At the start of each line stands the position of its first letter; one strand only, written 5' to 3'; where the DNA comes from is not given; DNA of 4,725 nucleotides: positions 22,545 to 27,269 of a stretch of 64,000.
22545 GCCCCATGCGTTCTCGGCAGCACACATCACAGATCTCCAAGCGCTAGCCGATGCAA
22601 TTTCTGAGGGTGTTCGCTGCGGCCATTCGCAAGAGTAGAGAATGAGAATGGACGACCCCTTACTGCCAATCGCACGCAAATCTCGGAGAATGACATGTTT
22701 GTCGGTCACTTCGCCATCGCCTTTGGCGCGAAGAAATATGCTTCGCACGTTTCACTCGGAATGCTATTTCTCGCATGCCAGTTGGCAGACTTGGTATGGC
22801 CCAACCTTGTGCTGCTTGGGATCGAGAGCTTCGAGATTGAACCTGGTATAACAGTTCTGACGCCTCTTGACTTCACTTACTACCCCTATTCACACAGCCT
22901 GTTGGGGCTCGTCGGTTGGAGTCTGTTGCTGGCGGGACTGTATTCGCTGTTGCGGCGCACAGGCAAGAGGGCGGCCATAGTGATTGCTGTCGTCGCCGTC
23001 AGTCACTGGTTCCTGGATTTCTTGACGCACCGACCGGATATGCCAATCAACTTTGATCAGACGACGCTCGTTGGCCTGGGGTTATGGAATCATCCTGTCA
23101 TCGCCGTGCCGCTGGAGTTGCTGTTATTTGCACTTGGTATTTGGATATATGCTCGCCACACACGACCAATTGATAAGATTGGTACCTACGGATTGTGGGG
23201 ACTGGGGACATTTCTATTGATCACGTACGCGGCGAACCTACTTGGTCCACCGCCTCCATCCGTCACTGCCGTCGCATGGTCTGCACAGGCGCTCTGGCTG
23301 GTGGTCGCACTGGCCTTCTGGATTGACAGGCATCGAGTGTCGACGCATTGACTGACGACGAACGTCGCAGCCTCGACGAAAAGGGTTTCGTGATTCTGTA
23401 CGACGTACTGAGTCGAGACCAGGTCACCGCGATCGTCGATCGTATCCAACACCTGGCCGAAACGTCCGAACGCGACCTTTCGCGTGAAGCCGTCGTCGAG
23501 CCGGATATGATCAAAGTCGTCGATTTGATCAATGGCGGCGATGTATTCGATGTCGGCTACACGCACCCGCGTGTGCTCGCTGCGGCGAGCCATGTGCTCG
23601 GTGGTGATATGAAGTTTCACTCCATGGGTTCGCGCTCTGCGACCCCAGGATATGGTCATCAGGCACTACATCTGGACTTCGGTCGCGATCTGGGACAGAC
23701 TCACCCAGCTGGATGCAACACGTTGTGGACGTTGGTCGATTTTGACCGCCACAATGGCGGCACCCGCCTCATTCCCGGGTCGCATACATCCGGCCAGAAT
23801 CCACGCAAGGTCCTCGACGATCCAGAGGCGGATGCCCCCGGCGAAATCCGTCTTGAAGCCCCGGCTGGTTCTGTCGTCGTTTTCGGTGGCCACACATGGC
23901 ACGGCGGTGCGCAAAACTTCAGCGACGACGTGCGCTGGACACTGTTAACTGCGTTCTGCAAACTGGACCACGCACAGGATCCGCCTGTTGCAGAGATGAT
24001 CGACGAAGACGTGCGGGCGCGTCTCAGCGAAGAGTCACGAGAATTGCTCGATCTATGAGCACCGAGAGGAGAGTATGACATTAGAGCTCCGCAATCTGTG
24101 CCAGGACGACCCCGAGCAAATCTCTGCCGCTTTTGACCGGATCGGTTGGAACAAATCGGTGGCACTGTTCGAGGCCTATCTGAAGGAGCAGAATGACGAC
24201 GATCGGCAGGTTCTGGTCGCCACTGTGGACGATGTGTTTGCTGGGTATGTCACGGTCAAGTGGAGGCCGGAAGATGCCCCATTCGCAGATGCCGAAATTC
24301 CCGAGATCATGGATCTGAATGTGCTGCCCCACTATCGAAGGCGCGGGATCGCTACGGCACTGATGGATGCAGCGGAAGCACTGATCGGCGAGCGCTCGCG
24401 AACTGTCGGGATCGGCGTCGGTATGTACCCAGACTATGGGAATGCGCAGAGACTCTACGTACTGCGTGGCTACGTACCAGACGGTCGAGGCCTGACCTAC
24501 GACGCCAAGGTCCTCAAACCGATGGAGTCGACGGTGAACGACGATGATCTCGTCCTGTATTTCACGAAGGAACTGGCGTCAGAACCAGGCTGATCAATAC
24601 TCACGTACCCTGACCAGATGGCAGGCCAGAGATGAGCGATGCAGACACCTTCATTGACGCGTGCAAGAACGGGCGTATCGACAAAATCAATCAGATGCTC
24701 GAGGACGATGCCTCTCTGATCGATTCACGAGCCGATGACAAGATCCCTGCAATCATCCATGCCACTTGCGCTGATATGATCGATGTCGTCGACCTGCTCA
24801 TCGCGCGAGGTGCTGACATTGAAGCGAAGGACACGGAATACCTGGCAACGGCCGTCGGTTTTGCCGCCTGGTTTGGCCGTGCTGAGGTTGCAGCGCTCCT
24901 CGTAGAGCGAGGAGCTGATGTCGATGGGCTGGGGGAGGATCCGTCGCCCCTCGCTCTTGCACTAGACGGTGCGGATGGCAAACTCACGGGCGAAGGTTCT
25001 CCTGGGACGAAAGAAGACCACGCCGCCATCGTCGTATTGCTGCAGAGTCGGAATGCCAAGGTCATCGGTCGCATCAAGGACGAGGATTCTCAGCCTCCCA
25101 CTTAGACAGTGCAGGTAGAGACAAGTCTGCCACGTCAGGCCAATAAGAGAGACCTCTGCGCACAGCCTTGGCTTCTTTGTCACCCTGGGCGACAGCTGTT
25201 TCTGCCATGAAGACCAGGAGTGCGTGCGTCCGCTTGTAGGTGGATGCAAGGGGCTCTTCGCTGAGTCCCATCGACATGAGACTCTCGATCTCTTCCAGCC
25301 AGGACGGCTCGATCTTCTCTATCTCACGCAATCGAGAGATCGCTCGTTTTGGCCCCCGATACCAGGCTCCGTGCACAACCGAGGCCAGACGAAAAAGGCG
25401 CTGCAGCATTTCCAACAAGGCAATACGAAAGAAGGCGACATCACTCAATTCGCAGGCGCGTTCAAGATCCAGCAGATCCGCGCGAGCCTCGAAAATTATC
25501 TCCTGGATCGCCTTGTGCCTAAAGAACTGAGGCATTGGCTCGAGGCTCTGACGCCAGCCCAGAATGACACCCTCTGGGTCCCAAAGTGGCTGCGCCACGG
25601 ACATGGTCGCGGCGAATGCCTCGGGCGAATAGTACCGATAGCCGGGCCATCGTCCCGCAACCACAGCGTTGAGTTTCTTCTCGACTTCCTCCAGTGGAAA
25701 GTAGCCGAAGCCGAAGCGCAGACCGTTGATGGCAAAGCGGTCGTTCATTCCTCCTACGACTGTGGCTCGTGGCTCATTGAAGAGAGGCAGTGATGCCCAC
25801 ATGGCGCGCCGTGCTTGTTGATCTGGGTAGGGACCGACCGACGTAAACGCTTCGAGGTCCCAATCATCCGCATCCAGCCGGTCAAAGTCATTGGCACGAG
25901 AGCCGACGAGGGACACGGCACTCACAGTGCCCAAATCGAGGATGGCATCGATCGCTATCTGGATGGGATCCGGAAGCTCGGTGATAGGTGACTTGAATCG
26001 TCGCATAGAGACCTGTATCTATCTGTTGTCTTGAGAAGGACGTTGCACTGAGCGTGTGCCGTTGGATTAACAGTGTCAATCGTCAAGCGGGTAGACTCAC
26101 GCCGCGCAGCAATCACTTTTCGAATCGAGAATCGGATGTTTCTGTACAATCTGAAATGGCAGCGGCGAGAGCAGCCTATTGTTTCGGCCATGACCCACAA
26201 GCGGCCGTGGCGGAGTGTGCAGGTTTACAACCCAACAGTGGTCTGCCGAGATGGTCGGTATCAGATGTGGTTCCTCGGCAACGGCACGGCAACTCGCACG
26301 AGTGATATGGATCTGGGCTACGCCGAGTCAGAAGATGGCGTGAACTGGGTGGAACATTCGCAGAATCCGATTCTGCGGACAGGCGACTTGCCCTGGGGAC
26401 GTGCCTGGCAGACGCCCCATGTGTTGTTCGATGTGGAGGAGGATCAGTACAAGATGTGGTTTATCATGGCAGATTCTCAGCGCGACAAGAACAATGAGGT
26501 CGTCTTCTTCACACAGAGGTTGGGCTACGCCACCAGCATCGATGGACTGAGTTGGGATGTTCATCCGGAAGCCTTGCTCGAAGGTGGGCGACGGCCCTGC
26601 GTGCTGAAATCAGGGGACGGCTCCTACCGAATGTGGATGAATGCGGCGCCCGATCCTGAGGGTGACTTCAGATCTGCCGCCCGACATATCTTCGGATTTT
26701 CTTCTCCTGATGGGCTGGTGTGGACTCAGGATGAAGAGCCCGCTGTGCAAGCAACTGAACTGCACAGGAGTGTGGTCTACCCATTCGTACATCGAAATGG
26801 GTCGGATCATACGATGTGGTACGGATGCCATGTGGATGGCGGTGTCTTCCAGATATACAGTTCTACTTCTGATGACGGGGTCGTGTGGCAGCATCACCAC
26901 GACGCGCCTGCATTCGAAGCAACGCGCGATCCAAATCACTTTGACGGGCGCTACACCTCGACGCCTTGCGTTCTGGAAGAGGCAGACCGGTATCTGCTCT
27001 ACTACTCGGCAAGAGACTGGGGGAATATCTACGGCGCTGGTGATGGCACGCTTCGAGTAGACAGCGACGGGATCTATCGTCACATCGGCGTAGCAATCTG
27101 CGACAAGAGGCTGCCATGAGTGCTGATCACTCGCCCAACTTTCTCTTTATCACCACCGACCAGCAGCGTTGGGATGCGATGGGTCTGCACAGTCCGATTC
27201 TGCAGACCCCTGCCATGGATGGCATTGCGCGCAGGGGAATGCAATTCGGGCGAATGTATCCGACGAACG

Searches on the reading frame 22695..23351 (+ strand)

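Call 81: search_protein_families(library=pfam, proteins=[window:22695-23351:+], max_evalue=0.001)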
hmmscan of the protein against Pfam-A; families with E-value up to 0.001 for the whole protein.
window:22695-23351:+ (218 aa): 1 family
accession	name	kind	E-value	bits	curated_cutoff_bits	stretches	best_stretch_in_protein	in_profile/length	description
PF04307.19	YdjM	-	9.4e-05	22.4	29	1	66-113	65-111/176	YdjM inner membrane protein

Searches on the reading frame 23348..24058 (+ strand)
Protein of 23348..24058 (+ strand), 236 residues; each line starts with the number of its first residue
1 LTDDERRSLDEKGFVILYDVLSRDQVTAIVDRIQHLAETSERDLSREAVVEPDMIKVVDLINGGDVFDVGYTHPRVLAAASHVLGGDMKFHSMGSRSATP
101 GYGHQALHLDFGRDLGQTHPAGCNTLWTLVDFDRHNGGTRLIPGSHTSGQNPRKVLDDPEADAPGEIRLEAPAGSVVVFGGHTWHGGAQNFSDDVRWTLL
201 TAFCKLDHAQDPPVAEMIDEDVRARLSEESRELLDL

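Call 81: search_protein_families(library=pfam, proteins=[window:23348-24058:+], max_evalue=0.001)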
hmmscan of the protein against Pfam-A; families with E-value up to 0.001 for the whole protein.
window:23348-24058:+ (236 aa): 1 family
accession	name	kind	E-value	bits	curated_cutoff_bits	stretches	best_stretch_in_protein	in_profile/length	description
PF05721.19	PhyH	-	5.5e-23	82.8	22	1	10-196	2-211/213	Phytanoyl-CoA dioxygenase (PhyH)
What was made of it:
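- Checked: PhyH is confirmed at 23348-24058 (+), E 5.5e-23 (call 81).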

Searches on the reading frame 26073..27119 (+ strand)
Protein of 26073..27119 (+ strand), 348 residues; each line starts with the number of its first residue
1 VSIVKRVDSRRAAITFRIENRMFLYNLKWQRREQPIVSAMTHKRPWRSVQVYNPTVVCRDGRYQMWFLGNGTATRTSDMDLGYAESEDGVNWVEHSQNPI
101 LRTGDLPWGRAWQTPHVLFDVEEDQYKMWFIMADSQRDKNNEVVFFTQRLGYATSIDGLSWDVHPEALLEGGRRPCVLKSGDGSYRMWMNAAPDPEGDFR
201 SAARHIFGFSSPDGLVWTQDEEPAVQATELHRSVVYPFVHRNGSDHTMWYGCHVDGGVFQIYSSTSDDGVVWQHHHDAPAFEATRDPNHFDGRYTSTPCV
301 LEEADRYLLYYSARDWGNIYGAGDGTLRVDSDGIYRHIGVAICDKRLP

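Call 49: search_protein_families(library=pfam, proteins=[window:26073-27119:+], max_evalue=0.1)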
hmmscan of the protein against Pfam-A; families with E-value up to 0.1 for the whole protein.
window:26073-27119:+ (348 aa): 2 families
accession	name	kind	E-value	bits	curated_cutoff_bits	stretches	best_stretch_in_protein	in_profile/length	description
PF04041.19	Glyco_hydro_130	-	0.0005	19.5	26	1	36-97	20-85/320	beta-1,4-mannooligosaccharide phosphorylase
PF00251.26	Glyco_hydro_32N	-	0.085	12.8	22.1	0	46-121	64-140/307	Glycosyl hydrolases family 32 N-terminal domain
